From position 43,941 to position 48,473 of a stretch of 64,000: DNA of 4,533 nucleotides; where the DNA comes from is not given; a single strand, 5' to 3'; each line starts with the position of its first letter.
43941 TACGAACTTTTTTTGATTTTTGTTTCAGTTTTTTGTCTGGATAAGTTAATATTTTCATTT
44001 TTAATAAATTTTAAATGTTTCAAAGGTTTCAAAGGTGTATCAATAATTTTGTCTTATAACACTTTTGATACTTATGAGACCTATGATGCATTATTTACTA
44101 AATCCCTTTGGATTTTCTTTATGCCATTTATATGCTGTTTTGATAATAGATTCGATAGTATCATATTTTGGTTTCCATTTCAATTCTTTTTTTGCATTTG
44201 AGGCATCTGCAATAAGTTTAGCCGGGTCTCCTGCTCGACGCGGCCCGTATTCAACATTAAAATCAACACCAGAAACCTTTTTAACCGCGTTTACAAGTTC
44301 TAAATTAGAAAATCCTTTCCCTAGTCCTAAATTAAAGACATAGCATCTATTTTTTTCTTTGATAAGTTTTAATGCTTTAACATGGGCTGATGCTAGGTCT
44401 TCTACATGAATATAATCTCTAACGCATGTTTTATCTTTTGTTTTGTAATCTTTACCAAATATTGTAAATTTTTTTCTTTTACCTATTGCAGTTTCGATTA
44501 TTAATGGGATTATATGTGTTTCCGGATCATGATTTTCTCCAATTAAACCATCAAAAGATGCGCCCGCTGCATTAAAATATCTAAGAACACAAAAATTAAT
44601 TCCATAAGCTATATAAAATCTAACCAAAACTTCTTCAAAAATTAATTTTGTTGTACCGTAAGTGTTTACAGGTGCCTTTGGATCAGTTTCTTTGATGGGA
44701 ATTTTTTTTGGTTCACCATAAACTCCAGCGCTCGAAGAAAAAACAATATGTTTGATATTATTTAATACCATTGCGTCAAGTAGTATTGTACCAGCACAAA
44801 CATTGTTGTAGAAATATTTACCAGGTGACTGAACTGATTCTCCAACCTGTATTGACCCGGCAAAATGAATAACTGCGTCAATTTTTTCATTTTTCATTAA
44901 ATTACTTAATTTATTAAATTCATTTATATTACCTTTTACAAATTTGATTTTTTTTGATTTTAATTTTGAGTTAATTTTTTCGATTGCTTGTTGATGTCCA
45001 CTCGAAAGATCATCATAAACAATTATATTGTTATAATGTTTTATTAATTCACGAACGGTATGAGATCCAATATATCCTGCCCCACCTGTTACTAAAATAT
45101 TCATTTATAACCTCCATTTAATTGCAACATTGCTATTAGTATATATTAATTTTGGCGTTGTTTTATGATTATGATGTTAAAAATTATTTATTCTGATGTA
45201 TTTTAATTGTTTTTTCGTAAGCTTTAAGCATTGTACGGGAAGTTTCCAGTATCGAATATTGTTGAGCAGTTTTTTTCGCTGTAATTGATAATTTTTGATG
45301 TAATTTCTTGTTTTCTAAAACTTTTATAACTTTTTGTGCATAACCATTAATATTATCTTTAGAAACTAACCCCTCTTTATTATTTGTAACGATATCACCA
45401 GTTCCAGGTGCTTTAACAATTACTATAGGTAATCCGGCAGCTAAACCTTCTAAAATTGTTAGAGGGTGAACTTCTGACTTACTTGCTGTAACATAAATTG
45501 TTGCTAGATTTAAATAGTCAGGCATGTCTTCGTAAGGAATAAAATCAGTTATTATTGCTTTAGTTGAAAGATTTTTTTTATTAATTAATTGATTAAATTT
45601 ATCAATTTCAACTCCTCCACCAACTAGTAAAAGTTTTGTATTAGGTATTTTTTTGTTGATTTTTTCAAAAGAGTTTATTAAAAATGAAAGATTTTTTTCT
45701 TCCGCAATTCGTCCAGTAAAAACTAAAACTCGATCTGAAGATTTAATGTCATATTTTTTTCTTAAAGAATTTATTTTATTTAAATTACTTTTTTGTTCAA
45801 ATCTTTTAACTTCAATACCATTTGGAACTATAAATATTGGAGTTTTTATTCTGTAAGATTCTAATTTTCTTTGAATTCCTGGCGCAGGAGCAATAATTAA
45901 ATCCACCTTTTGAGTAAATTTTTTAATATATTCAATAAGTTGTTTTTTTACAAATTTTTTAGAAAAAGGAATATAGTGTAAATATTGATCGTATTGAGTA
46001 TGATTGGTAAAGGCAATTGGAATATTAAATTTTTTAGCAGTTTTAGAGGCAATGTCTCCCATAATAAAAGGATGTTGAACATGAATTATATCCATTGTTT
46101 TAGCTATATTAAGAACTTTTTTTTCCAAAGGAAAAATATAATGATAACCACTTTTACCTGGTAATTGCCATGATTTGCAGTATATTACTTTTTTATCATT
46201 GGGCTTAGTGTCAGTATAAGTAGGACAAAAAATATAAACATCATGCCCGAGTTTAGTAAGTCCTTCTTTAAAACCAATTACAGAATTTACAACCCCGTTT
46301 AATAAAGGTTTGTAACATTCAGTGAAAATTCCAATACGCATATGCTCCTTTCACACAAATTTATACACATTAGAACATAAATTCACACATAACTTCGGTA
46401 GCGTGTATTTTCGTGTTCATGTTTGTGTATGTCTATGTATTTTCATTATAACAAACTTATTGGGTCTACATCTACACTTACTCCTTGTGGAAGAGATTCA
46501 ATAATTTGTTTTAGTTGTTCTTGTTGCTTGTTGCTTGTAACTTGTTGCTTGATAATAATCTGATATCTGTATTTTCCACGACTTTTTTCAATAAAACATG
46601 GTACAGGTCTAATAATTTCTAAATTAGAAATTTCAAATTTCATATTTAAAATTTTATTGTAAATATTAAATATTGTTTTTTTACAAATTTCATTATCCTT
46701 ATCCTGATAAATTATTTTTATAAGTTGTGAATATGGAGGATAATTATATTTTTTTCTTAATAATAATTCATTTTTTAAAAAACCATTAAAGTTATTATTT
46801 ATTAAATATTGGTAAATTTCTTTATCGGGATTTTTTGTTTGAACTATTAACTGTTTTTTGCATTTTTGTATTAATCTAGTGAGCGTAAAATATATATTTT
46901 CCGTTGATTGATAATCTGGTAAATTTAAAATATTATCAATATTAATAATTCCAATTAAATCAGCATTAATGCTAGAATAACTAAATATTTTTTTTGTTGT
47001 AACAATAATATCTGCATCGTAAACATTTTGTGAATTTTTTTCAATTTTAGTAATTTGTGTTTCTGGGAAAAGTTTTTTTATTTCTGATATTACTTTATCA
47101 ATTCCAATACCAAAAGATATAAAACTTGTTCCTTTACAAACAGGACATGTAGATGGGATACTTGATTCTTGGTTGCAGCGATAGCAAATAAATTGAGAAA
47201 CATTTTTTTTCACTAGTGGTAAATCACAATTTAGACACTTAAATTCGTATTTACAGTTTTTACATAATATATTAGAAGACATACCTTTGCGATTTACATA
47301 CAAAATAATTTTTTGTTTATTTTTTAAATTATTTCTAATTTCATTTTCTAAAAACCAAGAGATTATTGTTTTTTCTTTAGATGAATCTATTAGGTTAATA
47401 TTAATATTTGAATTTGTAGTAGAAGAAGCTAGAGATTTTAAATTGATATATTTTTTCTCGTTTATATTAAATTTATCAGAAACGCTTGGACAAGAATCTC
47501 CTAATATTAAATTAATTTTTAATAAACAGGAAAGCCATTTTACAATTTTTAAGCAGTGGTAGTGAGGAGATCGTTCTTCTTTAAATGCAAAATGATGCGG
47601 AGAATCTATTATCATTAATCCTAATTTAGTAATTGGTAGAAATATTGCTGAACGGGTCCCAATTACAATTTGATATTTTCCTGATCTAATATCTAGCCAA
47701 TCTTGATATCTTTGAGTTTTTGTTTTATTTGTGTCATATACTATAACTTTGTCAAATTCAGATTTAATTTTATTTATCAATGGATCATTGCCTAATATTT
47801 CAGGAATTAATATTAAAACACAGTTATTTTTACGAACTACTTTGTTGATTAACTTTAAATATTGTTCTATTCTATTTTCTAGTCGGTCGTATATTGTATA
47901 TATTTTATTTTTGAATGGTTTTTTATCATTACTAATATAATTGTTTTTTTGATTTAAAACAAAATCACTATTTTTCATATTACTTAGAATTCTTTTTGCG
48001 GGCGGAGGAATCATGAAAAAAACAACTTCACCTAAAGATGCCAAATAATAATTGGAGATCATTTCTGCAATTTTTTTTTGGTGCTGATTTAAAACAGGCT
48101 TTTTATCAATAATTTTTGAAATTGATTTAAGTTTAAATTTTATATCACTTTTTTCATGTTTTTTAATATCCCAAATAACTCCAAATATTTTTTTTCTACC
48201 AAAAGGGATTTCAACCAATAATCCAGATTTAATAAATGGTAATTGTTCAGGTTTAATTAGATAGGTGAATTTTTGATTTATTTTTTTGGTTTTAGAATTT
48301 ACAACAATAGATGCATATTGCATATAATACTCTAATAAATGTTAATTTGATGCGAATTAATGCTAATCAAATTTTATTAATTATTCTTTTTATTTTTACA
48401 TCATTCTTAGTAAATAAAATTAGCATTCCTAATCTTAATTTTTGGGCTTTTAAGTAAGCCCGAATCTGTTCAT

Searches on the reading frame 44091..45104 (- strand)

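Call 61: search_protein_families(library=pfam, max_evalue=0.00001, proteins=[window:44091-45104:-])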
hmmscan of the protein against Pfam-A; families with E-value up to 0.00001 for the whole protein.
window:44091-45104:- (337 aa): 10 families
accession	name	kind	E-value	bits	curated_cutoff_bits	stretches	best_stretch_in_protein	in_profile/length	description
PF16363.11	GDP_Man_Dehyd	-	6.9e-55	187.2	27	1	4-318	1-327/332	GDP-mannose 4,6 dehydratase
PF01370.27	Epimerase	-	6.7e-53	180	20.9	1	3-260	1-240/240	NAD dependent epimerase/dehydratase family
PF01073.25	3Beta_HSD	-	1.9e-18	66.9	22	1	4-158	1-155/280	3-beta hydroxysteroid dehydrogenase/isomerase family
PF02719.21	Polysacc_synt_2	-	7.3e-16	58.6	20.2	1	3-182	1-174/293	Polysaccharide biosynthesis protein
PF04321.23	RmlD_sub_bind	-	4e-10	39.7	27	1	1-161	1-137/287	RmlD substrate binding domain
PF07993.18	NAD_binding_4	-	8.6e-09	35.4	20.1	1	5-192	1-220/258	Male sterility protein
PF08659.16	KR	-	5.7e-07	30.1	22.6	1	3-134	3-146/180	KR domain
PF13460.12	NAD_binding_10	-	6.6e-07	29.8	27.2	1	7-133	1-107/184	NAD(P)H-binding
PF00106.31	adh_short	-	1.3e-06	28.5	26.6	1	3-87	3-90/195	short chain dehydrogenase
PF05368.20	NmrA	-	1.5e-06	28.5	27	1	2-126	4-108/298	NmrA-like family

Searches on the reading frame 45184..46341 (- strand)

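Call 61: search_protein_families(library=pfam, max_evalue=0.00001, proteins=[window:45184-46341:-])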
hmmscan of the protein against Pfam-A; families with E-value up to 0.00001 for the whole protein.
window:45184-46341:- (385 aa): 5 families
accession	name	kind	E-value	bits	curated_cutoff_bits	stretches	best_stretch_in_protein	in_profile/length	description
PF00534.26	Glycos_transf_1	-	6.2e-35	120.7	26.4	1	192-357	4-171/172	Glycosyl transferases group 1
PF13439.12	Glyco_transf_4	-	1.1e-27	97.6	28.5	1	15-180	2-170/170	Glycosyltransferase Family 4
PF13692.12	Glyco_trans_1_4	-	4.4e-26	92.3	27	1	204-344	2-142/142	Glycosyl transferases group 1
PF13579.12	Glyco_trans_4_4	-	2.7e-08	34.8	29.7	1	16-175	2-158/158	Glycosyl transferase 4-like domain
PF20706.3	GT4-conflict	-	8.9e-07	28.7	26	1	26-329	23-327/385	Family 4 Glycosyltransferase in conflict systems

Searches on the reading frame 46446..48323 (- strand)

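Call 61: search_protein_families(library=pfam, max_evalue=0.00001, proteins=[window:46446-48323:-])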
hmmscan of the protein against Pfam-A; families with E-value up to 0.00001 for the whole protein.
window:46446-48323:- (625 aa): 2 families
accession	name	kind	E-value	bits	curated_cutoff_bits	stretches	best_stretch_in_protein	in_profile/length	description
PF17764.6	PriA_3primeBD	-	1.1e-21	76.9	22.7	1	6-106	2-96/96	3'DNA-binding domain (3'BD)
PF18074.6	PriA_C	-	6.4e-15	56.2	26.9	1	530-621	1-95/95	Primosomal protein N C-terminal domain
